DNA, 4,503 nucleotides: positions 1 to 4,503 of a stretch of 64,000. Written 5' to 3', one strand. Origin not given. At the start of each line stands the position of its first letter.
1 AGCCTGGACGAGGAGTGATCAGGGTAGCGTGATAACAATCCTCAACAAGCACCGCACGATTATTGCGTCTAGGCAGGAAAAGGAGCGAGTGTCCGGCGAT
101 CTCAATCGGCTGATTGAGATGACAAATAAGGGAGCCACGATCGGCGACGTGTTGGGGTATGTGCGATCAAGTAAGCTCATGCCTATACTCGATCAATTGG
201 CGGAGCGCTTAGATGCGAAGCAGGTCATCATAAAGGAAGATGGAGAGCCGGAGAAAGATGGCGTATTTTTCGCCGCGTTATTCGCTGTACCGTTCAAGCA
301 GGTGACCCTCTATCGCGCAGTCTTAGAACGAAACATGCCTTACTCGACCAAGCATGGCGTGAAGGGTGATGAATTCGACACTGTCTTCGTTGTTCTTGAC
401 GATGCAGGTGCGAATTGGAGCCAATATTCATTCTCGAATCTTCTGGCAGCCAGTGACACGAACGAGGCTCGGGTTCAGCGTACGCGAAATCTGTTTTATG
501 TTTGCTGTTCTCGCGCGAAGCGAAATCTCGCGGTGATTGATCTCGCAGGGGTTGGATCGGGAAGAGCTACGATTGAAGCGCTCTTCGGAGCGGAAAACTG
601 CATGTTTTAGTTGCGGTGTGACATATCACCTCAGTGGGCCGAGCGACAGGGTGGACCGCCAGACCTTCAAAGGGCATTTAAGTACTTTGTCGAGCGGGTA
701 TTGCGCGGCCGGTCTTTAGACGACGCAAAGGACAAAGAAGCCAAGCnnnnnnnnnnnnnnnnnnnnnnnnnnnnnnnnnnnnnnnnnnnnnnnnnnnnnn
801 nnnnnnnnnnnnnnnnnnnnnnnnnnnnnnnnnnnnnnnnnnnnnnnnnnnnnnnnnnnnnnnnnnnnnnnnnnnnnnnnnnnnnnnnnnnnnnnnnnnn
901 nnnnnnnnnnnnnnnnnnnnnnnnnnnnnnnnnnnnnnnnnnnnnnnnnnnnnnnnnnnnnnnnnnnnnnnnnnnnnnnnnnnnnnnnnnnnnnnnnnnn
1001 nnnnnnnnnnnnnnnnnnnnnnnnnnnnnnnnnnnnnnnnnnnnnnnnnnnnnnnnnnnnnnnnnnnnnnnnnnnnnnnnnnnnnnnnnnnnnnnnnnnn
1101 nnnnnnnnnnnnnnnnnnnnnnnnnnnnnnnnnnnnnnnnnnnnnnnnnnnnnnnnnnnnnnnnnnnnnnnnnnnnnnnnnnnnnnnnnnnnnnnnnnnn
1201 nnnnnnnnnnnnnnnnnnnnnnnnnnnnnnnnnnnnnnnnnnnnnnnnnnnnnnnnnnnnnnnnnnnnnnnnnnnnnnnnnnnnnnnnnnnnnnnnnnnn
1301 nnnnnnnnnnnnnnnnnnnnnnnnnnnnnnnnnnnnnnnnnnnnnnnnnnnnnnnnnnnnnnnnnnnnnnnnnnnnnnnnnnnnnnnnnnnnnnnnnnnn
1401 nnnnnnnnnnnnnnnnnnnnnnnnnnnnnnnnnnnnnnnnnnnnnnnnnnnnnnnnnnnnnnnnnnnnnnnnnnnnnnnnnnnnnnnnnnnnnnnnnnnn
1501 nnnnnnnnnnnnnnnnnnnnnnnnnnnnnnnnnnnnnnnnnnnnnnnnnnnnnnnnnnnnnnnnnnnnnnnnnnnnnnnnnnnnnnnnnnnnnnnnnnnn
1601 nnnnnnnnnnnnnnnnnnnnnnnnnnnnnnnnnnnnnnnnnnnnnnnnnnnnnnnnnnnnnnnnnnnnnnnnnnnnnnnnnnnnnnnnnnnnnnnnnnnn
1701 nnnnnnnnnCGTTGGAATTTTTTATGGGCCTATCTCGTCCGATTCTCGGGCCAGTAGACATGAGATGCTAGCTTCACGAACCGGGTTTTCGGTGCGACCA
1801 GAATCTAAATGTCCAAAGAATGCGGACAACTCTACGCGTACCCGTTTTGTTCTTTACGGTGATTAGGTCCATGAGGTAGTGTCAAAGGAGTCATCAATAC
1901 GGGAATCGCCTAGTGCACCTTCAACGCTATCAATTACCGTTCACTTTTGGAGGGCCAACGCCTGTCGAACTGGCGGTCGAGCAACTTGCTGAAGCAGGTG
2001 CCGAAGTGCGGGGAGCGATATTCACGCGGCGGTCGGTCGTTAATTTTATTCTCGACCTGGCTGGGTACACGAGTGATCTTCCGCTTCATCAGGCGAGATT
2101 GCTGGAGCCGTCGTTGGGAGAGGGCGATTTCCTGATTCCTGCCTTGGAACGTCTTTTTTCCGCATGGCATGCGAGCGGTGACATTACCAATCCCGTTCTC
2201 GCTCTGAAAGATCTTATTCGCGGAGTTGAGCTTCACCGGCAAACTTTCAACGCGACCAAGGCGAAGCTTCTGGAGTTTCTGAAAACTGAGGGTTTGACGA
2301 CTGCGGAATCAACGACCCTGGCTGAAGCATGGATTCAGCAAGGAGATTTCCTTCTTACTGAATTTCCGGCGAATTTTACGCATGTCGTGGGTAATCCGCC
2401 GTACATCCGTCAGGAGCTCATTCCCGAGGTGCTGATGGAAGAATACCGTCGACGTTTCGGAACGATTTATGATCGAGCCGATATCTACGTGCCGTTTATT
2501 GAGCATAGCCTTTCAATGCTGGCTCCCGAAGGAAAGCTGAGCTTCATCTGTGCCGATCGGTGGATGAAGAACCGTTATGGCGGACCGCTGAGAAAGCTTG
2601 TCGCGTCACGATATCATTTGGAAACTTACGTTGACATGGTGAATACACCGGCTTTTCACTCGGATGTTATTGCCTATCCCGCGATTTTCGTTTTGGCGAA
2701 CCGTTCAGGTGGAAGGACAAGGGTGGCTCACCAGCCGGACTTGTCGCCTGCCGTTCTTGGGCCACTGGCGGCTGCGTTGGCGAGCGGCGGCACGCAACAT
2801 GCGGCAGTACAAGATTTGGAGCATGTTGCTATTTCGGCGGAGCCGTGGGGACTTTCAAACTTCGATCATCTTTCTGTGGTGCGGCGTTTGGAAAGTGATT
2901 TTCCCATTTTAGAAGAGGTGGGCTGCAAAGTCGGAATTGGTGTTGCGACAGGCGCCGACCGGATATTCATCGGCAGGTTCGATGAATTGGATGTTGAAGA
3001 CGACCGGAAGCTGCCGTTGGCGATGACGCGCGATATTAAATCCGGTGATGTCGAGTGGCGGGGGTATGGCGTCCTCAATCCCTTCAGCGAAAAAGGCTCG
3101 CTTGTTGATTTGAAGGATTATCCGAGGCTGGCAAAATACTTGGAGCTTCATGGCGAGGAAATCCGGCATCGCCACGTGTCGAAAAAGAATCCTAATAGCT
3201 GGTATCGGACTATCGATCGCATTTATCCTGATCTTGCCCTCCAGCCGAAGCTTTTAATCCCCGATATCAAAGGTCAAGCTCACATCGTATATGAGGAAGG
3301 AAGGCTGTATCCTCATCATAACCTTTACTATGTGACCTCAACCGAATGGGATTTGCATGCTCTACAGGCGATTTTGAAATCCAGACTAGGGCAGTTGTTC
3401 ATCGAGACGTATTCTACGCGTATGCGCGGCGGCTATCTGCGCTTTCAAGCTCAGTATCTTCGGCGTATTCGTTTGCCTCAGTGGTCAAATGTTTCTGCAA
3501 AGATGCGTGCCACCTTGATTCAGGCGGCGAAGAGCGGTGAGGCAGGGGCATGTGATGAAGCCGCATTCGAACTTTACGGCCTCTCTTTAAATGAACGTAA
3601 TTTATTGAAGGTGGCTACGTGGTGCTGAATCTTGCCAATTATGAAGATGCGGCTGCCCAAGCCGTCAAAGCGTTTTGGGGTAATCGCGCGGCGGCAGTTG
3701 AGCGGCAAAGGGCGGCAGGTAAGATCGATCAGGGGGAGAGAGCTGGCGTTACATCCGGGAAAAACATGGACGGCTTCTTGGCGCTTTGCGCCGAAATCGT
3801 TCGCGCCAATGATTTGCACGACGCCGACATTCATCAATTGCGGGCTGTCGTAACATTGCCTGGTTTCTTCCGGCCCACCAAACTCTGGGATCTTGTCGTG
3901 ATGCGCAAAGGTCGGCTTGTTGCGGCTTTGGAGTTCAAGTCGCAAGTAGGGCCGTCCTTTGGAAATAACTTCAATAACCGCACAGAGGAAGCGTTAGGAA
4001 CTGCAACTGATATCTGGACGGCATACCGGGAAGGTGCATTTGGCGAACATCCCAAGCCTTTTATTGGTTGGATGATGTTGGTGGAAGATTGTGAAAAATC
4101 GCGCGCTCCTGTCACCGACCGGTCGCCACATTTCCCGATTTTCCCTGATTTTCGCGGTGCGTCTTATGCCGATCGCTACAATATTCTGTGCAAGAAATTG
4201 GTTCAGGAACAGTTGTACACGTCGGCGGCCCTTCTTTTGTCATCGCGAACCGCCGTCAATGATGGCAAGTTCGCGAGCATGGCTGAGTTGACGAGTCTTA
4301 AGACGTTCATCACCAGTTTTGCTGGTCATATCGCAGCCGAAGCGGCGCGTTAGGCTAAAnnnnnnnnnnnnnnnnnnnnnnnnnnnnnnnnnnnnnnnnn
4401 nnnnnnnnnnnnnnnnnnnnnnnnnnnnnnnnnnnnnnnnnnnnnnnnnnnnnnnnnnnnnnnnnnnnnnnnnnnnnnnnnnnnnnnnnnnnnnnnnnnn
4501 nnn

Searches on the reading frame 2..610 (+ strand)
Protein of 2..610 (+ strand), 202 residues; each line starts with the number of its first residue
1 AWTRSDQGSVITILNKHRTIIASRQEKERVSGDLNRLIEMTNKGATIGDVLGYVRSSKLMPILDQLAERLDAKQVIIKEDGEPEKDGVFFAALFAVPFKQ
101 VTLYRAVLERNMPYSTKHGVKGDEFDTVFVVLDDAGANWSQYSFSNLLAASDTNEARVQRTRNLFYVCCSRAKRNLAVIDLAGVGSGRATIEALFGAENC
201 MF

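Call 64: search_protein_families(library=pfam, proteins=[window:2-610:+], max_evalue=0.001)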
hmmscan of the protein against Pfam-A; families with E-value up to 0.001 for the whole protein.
window:2-610:+ (202 aa): 3 families
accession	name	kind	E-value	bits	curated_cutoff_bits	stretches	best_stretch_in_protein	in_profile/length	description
PF13361.12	UvrD_C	-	5.5e-07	29.8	25.6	1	110-179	285-346/350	UvrD-like helicase C-terminal domain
PF13538.12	UvrD_C_2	-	2.6e-06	27.6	27.4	0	155-179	28-52/52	UvrD-like helicase C-terminal domain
PF01443.25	Viral_helicase1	-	0.00066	20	21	0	109-178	177-226/228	Viral superfamily 1 RNA helicase core domain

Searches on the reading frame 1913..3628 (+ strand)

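Call 7: search_protein_families(library=pfam, proteins=[window:1913-3628:+], max_evalue=0.001)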
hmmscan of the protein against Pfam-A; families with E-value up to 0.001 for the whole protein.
window:1913-3628:+ (571 aa): 3 families
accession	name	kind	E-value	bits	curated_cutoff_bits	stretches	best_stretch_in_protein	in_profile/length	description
PF07669.17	Eco57I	-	3.9e-22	79.6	25.3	1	130-246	49-169/171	Eco57I restriction-modification methylase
PF12950.13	TaqI_C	-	6.6e-09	36.5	26.5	1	407-519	18-116/118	TaqI-like C-terminal specificity domain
PF02384.22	N6_Mtase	-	9.3e-09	35.5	20.4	1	19-242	11-213/311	N-6 DNA Methylase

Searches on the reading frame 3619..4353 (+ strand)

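Call 7: search_protein_families(library=pfam, proteins=[window:3619-4353:+], max_evalue=0.001)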
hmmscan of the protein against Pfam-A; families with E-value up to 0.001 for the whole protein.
window:3619-4353:+ (244 aa): 1 family
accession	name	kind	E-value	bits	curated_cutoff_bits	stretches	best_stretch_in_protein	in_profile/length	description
PF04555.19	XhoI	-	9.6e-95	316.3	25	1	30-219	2-190/191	Restriction endonuclease XhoI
